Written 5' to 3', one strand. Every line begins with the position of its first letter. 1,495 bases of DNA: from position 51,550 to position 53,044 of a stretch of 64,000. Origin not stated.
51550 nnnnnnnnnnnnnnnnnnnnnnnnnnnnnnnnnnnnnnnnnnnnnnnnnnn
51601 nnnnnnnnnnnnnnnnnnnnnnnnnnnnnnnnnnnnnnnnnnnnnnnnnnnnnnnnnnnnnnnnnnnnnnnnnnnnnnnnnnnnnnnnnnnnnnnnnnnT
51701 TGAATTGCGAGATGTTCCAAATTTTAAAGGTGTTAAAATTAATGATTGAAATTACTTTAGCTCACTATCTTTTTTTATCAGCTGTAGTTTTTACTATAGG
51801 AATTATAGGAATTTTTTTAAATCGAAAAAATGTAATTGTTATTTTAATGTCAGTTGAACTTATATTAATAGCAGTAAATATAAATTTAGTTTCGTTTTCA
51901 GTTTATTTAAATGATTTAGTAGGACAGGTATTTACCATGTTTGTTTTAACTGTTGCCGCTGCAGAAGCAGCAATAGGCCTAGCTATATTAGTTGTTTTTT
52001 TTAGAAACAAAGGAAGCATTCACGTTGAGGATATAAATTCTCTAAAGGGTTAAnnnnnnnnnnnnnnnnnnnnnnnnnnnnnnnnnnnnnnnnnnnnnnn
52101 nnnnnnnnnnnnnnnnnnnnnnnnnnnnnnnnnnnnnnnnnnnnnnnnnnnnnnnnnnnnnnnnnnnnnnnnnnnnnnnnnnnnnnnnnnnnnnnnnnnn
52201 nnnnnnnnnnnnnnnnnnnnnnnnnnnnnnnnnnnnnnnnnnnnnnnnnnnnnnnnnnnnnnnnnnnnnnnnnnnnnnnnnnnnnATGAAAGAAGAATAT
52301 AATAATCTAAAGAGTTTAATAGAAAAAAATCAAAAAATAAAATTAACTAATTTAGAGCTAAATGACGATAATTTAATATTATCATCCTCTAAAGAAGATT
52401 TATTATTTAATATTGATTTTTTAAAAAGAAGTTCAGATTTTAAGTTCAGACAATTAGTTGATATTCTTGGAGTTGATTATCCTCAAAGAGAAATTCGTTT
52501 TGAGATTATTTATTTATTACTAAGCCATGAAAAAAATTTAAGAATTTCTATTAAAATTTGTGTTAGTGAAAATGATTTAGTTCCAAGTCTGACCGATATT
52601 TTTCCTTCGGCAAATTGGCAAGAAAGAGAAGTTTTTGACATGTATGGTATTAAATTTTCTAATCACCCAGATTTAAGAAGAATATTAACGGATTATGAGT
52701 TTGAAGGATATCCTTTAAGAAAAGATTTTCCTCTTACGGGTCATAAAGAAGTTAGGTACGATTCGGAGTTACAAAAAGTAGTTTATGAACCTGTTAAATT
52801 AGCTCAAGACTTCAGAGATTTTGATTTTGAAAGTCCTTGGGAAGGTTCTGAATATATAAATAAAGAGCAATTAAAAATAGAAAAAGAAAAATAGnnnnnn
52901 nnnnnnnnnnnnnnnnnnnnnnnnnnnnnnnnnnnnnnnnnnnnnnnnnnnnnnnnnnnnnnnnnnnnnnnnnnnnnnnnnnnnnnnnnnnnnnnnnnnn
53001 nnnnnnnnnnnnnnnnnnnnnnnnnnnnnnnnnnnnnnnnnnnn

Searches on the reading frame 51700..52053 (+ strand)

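Call 8: search_protein_families(library=pfam, proteins=[window:51700-52053:+])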
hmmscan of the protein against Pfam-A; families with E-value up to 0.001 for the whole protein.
window:51700-52053:+ (117 aa): 1 family
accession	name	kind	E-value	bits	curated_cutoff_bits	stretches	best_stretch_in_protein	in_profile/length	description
PF00420.29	Oxidored_q2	-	6.7e-30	103.1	26.1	1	22-117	1-95/95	NADH-ubiquinone/plastoquinone oxidoreductase chain 4L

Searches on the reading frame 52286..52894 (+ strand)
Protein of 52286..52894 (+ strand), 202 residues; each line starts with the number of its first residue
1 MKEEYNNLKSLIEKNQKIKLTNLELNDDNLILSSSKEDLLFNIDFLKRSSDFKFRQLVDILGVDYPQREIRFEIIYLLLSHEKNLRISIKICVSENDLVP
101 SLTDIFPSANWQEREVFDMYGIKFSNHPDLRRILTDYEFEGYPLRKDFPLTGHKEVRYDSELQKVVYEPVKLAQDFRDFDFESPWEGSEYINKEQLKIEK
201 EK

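Call 8: search_protein_families(library=pfam, proteins=[window:52286-52894:+])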
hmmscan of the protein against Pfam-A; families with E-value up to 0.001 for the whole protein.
window:52286-52894:+ (202 aa): 1 family
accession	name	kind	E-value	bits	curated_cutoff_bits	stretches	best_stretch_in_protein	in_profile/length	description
PF00329.25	Complex1_30kDa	-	4.5e-43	147.2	22.5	1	35-153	4-123/124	Respiratory-chain NADH dehydrogenase, 30 Kd subunit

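Call 44: find_encoding_contigs(protein=window:52286-52891:+, flank=3000, max_places=10)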
Protein window:52286-52891:+ (202 aa): 23 contigs read that carry it; 10 places shown.
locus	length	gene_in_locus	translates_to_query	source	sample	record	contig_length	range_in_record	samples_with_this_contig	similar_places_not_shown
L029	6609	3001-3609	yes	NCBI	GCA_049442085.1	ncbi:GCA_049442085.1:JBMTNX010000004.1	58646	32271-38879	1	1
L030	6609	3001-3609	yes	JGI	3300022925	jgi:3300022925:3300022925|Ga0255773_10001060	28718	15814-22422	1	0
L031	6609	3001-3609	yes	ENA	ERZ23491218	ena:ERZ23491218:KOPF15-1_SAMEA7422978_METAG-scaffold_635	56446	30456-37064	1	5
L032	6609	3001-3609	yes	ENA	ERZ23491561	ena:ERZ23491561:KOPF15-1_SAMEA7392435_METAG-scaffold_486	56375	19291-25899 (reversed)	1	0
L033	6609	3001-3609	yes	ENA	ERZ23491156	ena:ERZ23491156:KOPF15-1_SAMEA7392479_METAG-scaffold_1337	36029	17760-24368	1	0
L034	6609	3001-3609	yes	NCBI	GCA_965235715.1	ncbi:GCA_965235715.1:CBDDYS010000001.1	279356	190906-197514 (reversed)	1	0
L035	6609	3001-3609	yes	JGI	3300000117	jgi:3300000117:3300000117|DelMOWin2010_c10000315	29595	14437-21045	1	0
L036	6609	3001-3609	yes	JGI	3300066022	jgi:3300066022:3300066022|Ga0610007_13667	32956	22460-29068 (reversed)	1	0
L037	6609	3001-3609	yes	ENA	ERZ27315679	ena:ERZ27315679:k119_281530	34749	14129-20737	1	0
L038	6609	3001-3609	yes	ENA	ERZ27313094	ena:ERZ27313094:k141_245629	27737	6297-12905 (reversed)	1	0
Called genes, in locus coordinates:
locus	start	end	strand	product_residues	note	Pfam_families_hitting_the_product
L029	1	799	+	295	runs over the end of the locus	PF00892:EamA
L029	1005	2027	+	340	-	PF01210:NAD_Gly3P_dh_N, PF07479:NAD_Gly3P_dh_C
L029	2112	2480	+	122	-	PF00507:Oxidored_q4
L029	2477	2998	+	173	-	PF01058:Oxidored_q6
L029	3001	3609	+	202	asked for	PF00329:Complex1_30kDa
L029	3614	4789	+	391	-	PF00346:Complex1_49kDa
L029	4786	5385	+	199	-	PF01257:2Fe-2S_thioredx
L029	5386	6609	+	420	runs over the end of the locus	PF01512:Complex1_51K, PF10531:SLBB, PF22461:SLBB_2, PF10589:NADH_4Fe-4S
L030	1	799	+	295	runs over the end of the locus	PF00892:EamA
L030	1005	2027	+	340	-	PF01210:NAD_Gly3P_dh_N, PF07479:NAD_Gly3P_dh_C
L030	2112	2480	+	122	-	PF00507:Oxidored_q4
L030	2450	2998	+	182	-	PF01058:Oxidored_q6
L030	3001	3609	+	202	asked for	PF00329:Complex1_30kDa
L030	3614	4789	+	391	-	PF00346:Complex1_49kDa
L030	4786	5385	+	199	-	PF01257:2Fe-2S_thioredx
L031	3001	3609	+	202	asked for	PF00329:Complex1_30kDa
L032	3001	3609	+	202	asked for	PF00329:Complex1_30kDa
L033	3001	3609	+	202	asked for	PF00329:Complex1_30kDa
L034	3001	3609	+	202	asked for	PF00329:Complex1_30kDa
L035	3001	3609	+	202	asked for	PF00329:Complex1_30kDa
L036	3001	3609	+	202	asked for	PF00329:Complex1_30kDa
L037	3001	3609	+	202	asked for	PF00329:Complex1_30kDa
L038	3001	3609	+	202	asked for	PF00329:Complex1_30kDa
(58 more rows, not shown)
